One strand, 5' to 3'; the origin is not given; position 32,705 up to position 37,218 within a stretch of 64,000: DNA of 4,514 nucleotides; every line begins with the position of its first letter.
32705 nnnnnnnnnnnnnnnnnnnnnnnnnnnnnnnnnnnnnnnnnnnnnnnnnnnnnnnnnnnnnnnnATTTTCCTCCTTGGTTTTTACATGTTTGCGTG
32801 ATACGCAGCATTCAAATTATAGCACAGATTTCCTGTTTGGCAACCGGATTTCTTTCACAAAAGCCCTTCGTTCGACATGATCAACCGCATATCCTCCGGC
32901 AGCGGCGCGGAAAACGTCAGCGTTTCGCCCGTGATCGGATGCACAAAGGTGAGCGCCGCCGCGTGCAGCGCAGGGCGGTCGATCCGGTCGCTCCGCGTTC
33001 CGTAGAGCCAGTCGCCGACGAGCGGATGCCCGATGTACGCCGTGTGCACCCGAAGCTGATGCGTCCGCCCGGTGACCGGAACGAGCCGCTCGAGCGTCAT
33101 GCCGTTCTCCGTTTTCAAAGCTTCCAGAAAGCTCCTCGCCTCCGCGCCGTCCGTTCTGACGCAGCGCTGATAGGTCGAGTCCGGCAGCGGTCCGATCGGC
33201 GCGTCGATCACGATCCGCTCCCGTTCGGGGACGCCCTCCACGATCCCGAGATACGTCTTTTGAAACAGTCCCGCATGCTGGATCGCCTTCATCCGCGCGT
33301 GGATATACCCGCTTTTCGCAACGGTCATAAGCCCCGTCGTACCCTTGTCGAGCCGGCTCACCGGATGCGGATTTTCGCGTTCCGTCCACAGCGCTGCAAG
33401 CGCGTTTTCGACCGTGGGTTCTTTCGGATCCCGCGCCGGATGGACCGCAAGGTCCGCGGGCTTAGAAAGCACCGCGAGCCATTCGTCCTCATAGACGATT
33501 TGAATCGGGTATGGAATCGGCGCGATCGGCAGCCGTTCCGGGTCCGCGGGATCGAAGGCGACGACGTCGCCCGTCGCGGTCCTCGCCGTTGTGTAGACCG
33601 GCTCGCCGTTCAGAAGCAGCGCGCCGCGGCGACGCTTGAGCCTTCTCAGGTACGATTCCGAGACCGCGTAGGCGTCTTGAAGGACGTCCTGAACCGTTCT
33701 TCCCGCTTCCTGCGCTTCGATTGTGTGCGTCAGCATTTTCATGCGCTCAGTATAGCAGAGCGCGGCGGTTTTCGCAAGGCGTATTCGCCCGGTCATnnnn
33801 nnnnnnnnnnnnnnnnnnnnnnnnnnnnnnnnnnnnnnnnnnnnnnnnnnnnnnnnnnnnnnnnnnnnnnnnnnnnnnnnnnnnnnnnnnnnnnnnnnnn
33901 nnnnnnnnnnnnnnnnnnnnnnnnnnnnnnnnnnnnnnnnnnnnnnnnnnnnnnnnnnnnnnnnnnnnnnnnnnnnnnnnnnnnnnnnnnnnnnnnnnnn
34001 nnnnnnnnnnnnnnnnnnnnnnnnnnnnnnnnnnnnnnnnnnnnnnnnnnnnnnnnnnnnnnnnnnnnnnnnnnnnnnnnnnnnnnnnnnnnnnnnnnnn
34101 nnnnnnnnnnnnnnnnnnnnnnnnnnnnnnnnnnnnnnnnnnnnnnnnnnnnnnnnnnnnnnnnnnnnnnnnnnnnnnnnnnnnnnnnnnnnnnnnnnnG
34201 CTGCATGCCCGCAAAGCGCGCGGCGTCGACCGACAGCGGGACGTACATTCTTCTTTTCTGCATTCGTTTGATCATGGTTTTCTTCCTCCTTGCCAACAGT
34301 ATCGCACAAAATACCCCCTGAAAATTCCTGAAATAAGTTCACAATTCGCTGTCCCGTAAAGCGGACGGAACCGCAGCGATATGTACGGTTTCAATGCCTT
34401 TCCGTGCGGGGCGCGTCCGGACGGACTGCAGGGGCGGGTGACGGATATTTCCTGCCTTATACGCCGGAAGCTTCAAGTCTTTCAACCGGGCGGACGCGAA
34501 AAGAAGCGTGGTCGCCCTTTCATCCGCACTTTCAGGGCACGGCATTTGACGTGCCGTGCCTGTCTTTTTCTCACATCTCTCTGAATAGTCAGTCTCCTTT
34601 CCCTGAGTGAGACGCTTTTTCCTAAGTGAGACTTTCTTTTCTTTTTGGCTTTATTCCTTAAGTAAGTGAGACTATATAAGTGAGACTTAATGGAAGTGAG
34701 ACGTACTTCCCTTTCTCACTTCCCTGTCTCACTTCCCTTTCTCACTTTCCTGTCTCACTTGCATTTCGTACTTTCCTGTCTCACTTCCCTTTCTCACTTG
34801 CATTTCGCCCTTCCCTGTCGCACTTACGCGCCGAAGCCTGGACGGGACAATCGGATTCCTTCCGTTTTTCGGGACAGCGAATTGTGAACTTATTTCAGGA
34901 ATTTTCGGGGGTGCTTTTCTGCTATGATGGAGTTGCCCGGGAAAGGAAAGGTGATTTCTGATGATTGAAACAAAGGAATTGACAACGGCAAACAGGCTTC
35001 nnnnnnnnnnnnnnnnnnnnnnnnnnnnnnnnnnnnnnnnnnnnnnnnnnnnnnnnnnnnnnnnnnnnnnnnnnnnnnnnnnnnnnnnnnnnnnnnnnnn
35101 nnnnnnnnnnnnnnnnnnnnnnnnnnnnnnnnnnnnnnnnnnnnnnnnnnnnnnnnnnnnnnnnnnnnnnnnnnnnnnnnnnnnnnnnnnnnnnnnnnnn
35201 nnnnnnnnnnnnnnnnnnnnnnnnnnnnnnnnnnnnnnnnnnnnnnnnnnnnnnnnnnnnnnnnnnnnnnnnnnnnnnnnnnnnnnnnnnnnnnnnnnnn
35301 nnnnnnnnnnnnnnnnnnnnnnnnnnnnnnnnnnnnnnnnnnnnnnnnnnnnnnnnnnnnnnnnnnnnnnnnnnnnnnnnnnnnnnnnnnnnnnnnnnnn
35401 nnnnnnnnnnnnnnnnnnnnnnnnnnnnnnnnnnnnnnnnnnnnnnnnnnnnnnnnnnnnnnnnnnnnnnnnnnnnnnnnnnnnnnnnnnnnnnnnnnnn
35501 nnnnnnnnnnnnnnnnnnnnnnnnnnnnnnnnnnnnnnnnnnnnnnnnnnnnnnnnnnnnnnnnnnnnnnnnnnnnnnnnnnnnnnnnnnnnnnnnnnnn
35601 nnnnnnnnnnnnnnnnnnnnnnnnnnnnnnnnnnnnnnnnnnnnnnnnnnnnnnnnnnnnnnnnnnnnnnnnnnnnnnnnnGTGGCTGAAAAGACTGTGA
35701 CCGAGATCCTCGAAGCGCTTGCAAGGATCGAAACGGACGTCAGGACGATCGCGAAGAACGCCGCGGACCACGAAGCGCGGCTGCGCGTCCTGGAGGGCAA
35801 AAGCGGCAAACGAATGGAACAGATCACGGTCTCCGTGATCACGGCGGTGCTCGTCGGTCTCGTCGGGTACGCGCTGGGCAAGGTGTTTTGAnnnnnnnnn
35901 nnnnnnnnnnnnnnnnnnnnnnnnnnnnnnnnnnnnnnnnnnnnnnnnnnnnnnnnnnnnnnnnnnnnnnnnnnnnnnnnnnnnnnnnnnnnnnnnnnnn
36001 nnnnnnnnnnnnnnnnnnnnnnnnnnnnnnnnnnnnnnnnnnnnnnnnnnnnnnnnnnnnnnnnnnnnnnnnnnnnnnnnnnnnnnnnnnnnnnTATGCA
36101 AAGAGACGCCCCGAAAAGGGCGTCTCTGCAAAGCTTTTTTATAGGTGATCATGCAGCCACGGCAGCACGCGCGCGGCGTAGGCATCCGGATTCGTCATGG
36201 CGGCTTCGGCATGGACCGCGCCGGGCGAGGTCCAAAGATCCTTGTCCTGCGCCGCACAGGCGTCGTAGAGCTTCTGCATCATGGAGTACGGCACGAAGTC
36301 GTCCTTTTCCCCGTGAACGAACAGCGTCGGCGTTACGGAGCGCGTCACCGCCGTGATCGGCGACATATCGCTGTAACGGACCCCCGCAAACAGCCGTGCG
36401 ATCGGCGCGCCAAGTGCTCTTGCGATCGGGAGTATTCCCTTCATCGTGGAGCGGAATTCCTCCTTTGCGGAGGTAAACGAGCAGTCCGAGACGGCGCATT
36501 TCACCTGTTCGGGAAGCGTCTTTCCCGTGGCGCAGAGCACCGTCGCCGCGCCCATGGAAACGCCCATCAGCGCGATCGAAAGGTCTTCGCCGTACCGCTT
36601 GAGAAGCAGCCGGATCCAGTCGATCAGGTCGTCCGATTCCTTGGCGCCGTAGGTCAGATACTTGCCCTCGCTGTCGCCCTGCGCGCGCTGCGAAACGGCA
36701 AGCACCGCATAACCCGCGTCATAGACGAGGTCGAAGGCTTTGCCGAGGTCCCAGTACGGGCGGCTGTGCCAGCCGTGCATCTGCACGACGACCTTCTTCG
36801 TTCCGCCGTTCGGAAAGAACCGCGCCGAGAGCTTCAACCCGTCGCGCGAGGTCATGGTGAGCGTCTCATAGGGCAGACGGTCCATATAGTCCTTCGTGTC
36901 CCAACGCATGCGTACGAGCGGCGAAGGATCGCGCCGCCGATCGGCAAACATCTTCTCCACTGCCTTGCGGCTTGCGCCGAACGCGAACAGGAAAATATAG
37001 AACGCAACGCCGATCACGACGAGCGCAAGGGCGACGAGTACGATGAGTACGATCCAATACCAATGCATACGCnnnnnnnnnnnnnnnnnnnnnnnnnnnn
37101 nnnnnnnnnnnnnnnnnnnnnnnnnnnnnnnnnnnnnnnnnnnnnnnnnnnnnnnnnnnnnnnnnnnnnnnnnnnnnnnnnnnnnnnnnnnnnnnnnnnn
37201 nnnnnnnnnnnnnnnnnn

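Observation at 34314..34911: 513-bp segment bounded by 42/43-nt inverted repeats between two divergent genes (inverton-like switch or twin operator)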

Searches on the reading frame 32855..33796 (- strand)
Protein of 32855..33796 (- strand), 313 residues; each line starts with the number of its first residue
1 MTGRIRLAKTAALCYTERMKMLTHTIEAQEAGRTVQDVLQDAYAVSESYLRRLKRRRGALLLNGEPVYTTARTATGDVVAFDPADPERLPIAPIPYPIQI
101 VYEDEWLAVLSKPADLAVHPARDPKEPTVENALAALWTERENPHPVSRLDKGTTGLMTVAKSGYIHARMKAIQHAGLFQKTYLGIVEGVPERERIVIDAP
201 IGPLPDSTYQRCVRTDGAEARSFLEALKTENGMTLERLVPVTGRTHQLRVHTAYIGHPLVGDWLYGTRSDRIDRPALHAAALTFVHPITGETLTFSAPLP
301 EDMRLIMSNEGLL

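Call 7: search_protein_families(library=pfam, proteins=[window:32855-33796:-], max_evalue=0.01)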
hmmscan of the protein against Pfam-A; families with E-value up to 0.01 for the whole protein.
window:32855-33796:- (313 aa): 1 family
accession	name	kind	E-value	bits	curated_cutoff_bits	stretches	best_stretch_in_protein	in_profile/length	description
PF00849.27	PseudoU_synth_2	-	1.1e-22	81.3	26.8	1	108-253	3-151/152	RNA pseudouridylate synthase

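Call 8: search_protein_families(library=phrogs, proteins=[window:32855-33796:-], max_evalue=0.001)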
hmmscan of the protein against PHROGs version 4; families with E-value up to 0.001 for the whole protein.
window:32855-33796:- (313 aa): 1 family
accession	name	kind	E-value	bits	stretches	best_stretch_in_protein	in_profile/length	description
phrog_9266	-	unknown function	8.5e-35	121.3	1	31-306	16-299/316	-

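Call 56: search_protein_families(library=ncbifam, proteins=[window:32855-33796:-], max_evalue=0.01)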
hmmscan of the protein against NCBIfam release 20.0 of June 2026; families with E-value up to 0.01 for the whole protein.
window:32855-33796:- (313 aa): 7 families
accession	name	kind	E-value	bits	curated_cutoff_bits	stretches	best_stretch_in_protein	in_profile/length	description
TIGR00005.1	rluA_subfam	subfamily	1.2e-58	198.8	192.7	1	30-307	3-294/298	RluA family pseudouridine synthase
NF008385.0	PRK11180.1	equivalog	8.1e-38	130.6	351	1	22-306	7-308/325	23S rRNA pseudouridine(1911/1915/1917) synthase RluD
NF008249.0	PRK11025.1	equivalog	3.2e-31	108.4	378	1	23-307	10-310/317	23S rRNA pseudouridine(955/2504/2580) synthase RluC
NF007543.0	PRK10158.1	equivalog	3.7e-23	82.3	286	1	98-298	14-216/219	bifunctional tRNA pseudouridine(32) synthase/23S rRNA pseudouridine(746) synthase RluA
NF008321.0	PRK11112.1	equivalog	9.2e-22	77.6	328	1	98-308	2-232/257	tRNA pseudouridine(65) synthase TruC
TIGR01621.1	RluA-like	hypoth_equivalog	1.7e-18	66.6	222.3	1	98-285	2-184/217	TIGR01621 family pseudouridine synthase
TIGR00093.1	TIGR00093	subfamily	1.2e-06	28.4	109.3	1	112-195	2-81/161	pseudouridine synthase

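Call 81: search_protein_families(library=padloc, proteins=[window:32855-33796:-], max_evalue=0.01)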
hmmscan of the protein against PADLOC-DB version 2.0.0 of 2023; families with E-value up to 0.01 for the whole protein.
window:32855-33796:- (313 aa): 0 families

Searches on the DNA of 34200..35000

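Call 57: search_rna_families(source=window, start=34200, end=35000, threshold=evalue, max_evalue=1)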
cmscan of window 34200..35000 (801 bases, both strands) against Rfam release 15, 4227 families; matches with E-value up to 1: 5.
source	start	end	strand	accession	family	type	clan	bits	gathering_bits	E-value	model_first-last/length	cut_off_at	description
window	34673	34740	+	RF00832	mir-71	Gene; miRNA;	-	22.5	50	0.052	1-73/73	no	mir-71 microRNA precursor family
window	34674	34750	-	RF00832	mir-71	Gene; miRNA;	-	20.4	50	0.19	1-73/73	no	mir-71 microRNA precursor family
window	34665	34763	+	RF00019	Y_RNA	Gene;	-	19.2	38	0.4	1-96/96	no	Y RNA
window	34669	34742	+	RF00796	mir-48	Gene; miRNA;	-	18.6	69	0.59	1-76/76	no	mir-48 microRNA precursor family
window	34680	34761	+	RF00363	mir-BART1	Gene; miRNA;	CL00097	18.5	70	0.5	1-70/70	no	mir-BART1 microRNA precursor family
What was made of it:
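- Tried and rejected: Structured RNA or riboswitch in the GC-rich part: no Rfam match, even at E of 1 or less apart from spurious miRNA hits on the iteron palindrome (call 57).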

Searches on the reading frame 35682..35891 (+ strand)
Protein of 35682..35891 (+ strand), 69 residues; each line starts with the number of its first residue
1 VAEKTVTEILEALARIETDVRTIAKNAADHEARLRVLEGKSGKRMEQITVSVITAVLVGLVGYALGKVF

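Call 38: search_protein_families(library=pfam, proteins=[window:35682-35891:+], max_evalue=0.001)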
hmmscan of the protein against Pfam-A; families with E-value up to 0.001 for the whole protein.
window:35682-35891:+ (69 aa): 0 families

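Call 56: search_protein_families(library=ncbifam, proteins=[window:35682-35891:+], max_evalue=0.01)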
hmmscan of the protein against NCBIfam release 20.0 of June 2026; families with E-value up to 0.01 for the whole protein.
window:35682-35891:+ (69 aa): 0 families

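Call 66: search_protein_families(library=phrogs, proteins=[window:35682-35891:+], max_evalue=0.01)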
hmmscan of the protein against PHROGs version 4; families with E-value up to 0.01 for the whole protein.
window:35682-35891:+ (69 aa): 4 families
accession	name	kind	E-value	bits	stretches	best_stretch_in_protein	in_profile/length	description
phrog_937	-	other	1.4e-05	26.4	1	3-69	28-111/115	hemolysin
phrog_689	-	lysis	0.00038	21.6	1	1-65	6-82/91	holin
phrog_2990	-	unknown function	0.0028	18.9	1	3-62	60-122/133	-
phrog_5225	-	unknown function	0.004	18.5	1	6-40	30-65/92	-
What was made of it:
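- On Phage-type lysis cassette: The 69-aa protein matches phrog_937 hemolysin (1.4e-5) and phrog_689 holin (3.8e-4) (call 66).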

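Call 81: search_protein_families(library=padloc, proteins=[window:35682-35891:+], max_evalue=0.01)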
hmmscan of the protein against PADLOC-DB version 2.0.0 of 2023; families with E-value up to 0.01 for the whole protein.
window:35682-35891:+ (69 aa): 0 families

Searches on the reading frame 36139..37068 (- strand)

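Call 7: search_protein_families(library=pfam, proteins=[window:36139-37068:-], max_evalue=0.01)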
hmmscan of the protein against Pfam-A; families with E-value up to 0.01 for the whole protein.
window:36139-37068:- (309 aa): 9 families
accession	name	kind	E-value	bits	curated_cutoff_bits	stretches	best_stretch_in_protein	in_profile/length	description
PF12146.15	Hydrolase_4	-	4.1e-16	59.5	27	2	90-226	3-133/239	Serine aminopeptidase, S33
PF00326.27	Peptidase_S9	-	2.7e-15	56.9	22.6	1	112-308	7-209/213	Prolyl oligopeptidase family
PF02129.25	Peptidase_S15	-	4.9e-12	46.5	23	1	96-213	46-143/262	X-Pro dipeptidyl-peptidase (S15 family)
PF00561.26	Abhydrolase_1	-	3.3e-11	43.8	25.8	1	111-208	19-112/245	alpha/beta hydrolase fold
PF03959.19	FSH1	-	6.8e-08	32.9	21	1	152-283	92-197/211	Serine hydrolase (FSH1)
PF20434.5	BD-FAE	-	7.8e-08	32.5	26.8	1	112-269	40-213/215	BD-FAE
PF12697.13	Abhydrolase_6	-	1.4e-07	32.8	26.3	1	98-298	5-163/217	Alpha/beta hydrolase family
PF02230.22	Abhydrolase_2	-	4.4e-05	23.9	23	0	152-212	94-153/217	Phospholipase/Carboxylesterase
PF01738.24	DLH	-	0.0023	18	21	0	235-298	133-198/217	Dienelactone hydrolase family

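Call 8: search_protein_families(library=phrogs, proteins=[window:36139-37068:-], max_evalue=0.001)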
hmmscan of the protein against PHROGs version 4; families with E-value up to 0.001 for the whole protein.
window:36139-37068:- (309 aa): 2 families
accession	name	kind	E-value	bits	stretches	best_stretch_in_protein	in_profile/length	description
phrog_789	-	other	2e-12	47.6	1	71-307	335-599/637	esterase/lipase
phrog_3341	-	other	5.8e-08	33.5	1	117-291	69-239/267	esterase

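Call 56: search_protein_families(library=ncbifam, proteins=[window:36139-37068:-], max_evalue=0.01)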
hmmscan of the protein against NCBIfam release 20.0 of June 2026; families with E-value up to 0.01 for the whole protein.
window:36139-37068:- (309 aa): 6 families
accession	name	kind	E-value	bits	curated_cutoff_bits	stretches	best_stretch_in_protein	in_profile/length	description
NF047920.1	lactonase_UilS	equivalog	1.1e-10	41.7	400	2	80-203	13-136/285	UilS family quorum-quenching N-acyl-homoserine lactonase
NF050057.1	e_dPHAmcl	equivalog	0.00015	21.1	270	1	244-287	190-235/252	extracellular medium-chain-length polyhydroxyalkanoate depolymerase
TIGR00976.1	CocE_NonD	subfamily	0.00087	18.4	66.3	1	72-184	1-118/550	CocE/NonD family hydrolase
NF007857.0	PRK10566.1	equivalog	0.0027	17.6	201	1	161-277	105-218/249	esterase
TIGR02427.1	protocat_pcaD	equivalog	0.0056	16.1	255.85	0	240-305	188-250/251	3-oxoadipate enol-lactonase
TIGR01607.1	PST-A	paralog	0.0079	15.3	218.25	0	246-287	271-312/332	Plasmodium subtelomeric family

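Call 81: search_protein_families(library=padloc, proteins=[window:36139-37068:-], max_evalue=0.01)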
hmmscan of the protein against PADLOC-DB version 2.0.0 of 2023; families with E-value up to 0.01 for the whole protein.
window:36139-37068:- (309 aa): 0 families
